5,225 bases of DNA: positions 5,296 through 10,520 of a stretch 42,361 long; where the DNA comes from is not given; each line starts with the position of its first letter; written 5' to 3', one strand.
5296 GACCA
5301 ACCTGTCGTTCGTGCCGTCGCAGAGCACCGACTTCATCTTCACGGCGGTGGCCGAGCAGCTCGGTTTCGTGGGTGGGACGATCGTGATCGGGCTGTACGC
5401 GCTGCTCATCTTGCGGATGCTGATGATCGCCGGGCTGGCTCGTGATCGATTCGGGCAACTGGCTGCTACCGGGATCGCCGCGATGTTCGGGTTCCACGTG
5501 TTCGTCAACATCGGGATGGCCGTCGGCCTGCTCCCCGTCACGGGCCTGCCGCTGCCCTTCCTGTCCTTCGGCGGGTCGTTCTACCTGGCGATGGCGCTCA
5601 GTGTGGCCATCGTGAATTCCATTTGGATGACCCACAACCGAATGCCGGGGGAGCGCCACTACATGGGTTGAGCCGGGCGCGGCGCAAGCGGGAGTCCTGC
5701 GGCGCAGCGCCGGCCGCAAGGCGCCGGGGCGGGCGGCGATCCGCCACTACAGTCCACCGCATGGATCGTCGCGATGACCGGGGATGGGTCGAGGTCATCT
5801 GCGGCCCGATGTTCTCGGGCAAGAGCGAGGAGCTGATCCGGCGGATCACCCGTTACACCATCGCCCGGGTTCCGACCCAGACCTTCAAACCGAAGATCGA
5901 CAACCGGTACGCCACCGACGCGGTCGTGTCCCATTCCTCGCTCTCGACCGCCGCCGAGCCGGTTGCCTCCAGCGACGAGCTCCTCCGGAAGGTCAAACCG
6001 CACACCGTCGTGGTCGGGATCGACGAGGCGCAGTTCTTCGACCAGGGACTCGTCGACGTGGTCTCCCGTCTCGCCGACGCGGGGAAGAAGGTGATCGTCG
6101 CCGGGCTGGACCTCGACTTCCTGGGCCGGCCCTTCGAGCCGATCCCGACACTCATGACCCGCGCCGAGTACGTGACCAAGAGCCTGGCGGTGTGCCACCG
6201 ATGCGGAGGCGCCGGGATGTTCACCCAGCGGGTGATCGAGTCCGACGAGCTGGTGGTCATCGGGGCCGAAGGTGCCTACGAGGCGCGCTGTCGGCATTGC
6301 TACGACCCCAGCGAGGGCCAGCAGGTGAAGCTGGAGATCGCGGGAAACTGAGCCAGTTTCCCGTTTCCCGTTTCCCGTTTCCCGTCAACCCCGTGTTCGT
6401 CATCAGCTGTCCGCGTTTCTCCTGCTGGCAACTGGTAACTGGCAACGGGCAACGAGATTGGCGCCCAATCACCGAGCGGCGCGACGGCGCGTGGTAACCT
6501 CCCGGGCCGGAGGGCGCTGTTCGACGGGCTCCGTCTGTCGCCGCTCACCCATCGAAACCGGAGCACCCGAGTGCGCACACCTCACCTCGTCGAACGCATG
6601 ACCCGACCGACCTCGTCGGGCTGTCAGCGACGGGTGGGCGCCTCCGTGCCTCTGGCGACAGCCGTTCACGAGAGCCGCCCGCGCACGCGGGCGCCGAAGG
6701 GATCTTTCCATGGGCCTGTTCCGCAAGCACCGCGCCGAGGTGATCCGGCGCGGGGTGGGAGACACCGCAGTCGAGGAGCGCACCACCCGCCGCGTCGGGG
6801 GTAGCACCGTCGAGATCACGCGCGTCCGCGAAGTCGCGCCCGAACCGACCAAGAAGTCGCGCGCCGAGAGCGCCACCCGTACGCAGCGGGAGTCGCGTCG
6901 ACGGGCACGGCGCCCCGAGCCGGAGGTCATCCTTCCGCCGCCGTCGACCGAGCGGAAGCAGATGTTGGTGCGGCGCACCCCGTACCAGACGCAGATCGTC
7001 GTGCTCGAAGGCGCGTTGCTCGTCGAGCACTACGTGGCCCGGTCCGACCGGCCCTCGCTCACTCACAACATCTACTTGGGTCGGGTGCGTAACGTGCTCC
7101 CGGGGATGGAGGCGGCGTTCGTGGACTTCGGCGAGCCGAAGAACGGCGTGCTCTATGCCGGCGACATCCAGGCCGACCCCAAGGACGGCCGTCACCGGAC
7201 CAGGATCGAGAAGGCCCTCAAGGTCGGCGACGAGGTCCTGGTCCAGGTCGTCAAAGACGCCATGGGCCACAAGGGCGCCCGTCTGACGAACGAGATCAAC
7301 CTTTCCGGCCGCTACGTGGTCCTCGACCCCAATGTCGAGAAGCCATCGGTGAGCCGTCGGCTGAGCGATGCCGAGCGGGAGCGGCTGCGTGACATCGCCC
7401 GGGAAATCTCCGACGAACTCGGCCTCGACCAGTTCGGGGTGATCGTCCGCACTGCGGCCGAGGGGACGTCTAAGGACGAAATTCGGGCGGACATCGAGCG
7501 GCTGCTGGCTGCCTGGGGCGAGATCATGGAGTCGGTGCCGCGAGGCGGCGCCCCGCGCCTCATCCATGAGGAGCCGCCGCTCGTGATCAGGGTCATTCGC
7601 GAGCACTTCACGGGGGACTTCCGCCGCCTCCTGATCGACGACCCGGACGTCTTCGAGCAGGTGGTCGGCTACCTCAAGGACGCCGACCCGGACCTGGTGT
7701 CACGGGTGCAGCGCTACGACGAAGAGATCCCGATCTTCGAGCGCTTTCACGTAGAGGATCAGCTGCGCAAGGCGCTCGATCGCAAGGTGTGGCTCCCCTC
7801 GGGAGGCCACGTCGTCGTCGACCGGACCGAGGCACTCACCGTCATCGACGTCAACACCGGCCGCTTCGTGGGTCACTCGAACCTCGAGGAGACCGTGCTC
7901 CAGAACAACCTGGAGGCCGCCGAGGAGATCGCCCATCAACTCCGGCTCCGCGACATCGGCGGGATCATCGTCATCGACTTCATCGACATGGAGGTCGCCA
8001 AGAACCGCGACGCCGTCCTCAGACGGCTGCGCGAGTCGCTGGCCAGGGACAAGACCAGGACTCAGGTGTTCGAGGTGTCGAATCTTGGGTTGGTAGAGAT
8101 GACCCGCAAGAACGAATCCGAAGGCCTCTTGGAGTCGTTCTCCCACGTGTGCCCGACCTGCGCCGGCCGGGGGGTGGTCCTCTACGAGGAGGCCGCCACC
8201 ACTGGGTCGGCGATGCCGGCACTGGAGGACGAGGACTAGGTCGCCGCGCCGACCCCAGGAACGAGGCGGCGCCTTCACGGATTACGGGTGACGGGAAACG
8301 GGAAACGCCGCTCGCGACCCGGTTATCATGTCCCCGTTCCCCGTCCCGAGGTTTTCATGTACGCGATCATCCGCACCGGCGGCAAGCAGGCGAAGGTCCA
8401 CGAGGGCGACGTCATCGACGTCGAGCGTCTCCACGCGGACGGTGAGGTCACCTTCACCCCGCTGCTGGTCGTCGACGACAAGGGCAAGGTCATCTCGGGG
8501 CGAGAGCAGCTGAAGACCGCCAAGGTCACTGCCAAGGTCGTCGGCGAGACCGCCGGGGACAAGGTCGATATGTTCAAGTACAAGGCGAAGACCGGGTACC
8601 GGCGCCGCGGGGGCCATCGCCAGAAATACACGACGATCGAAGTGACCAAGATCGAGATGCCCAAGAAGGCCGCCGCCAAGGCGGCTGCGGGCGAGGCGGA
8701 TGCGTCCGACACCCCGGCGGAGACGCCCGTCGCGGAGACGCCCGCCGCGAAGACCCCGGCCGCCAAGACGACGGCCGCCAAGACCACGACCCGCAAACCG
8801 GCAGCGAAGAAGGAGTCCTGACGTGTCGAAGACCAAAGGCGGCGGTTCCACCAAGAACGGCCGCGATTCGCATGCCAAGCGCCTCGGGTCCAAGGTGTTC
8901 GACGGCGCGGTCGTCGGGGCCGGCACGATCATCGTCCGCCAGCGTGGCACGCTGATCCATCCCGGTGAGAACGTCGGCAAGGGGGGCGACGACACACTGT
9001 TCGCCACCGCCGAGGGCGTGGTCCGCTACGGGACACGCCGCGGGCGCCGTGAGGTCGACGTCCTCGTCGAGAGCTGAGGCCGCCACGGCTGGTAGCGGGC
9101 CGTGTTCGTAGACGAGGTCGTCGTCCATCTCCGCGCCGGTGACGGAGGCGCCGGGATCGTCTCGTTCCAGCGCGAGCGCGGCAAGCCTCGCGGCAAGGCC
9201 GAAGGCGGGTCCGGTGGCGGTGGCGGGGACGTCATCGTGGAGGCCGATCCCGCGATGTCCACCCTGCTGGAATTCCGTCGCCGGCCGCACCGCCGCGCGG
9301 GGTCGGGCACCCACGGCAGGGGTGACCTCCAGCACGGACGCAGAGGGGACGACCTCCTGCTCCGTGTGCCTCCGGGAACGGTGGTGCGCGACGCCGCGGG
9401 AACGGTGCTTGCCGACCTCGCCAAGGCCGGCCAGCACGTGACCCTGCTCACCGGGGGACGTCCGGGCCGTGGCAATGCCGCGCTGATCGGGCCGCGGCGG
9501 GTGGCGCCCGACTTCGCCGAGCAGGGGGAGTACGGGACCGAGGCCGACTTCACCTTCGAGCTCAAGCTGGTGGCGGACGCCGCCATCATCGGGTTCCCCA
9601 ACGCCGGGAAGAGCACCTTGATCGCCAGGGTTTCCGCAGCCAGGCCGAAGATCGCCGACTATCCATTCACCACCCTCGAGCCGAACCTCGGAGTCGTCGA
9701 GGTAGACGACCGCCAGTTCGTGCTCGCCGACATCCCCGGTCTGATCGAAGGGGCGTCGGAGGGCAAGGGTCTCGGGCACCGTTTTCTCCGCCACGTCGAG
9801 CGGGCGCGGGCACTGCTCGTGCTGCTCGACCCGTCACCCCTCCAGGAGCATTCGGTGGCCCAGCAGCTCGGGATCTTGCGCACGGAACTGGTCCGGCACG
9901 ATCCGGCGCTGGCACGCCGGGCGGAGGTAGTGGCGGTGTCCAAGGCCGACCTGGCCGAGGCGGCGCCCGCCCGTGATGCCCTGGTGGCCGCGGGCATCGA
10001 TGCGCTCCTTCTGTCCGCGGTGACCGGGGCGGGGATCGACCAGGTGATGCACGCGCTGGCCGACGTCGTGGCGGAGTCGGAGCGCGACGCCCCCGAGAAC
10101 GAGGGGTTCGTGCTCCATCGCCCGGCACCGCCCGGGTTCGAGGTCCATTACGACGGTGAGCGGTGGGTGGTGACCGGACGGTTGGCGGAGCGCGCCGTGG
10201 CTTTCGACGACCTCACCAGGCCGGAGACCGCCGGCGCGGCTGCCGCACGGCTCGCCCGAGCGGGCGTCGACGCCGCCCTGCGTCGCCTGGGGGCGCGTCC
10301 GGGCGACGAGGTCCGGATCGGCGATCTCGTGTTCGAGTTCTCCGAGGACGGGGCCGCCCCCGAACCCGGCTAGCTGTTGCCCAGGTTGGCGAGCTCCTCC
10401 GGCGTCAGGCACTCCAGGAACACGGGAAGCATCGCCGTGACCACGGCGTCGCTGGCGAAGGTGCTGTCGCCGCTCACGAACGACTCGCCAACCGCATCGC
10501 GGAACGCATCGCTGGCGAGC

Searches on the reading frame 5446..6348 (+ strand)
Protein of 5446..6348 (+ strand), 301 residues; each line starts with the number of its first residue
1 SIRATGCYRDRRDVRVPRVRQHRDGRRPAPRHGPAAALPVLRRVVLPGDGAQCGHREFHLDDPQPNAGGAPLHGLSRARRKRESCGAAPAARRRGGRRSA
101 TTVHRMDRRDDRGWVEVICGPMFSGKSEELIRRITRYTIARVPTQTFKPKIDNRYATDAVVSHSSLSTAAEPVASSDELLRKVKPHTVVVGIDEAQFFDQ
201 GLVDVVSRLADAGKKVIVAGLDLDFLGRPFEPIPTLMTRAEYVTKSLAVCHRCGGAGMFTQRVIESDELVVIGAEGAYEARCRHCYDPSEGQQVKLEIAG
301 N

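Call 8: search_protein_families(library=pfam, proteins=[window:5446-6348:+], max_evalue=0.001)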
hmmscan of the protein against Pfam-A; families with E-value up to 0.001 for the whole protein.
window:5446-6348:+ (301 aa): 1 family
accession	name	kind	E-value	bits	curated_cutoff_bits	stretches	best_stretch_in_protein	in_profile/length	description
PF00265.24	TK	-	8e-51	172.8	20.6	1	113-286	1-176/176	Thymidine kinase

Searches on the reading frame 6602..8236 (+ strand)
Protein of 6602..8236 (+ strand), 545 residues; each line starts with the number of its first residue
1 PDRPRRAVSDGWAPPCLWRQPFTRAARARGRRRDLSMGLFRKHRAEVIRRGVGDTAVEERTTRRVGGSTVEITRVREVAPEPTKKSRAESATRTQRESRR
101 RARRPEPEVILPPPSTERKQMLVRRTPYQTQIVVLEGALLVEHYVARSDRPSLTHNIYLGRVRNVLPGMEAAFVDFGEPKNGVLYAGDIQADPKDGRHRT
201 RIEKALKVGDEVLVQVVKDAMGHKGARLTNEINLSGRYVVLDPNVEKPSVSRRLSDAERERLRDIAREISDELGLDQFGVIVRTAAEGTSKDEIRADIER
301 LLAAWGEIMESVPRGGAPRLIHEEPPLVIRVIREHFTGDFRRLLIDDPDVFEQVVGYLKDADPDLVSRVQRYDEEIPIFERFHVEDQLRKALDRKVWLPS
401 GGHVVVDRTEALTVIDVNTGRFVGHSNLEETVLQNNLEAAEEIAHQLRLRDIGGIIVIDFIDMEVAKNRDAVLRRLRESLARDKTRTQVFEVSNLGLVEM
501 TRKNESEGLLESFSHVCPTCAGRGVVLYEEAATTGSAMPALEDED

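Call 8: search_protein_families(library=pfam, proteins=[window:6602-8236:+], max_evalue=0.001)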
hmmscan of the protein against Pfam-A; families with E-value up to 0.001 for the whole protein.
window:6602-8236:+ (545 aa): 1 family
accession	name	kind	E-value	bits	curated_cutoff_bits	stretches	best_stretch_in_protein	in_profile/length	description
PF10150.14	RNase_E_G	-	3.6e-100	335.3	25.5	1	234-504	2-269/270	Ribonuclease E/G family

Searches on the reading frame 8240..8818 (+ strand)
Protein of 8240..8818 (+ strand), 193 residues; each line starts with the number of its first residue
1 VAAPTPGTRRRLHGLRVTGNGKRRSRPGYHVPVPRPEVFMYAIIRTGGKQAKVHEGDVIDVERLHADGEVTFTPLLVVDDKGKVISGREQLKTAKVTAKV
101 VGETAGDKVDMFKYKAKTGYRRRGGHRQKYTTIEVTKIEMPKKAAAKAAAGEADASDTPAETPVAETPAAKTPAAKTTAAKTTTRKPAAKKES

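Call 8: search_protein_families(library=pfam, proteins=[window:8240-8818:+], max_evalue=0.001)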
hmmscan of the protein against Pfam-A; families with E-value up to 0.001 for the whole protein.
window:8240-8818:+ (193 aa): 1 family
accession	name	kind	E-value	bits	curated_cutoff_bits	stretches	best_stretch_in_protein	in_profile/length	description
PF00829.26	Ribosomal_L21p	-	2.6e-30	105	27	1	40-138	1-99/99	Ribosomal prokaryotic L21 protein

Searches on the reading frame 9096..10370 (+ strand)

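Call 8: search_protein_families(library=pfam, proteins=[window:9096-10370:+], max_evalue=0.001)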
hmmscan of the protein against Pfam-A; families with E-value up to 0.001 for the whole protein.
window:9096-10370:+ (425 aa): 5 families
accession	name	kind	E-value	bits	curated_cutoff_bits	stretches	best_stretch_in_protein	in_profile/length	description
PF01018.28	GTP1_OBG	-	3.4e-46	157.1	27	1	5-158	1-155/155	GTP1/OBG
PF01926.29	MMR_HSR1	-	1.5e-24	86.7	21.9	1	162-251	2-86/113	50S ribosome-binding GTPase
PF09269.16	DUF1967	-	7.3e-14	52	27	1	348-415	1-70/70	Domain of unknown function (DUF1967)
PF02421.24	FeoB_N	-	1.4e-09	38.1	27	1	162-247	3-89/156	Ferrous iron transport protein B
PF19993.5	DO-GTPase2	-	0.00022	21.4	27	0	230-333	115-213/226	Double-GTPase 2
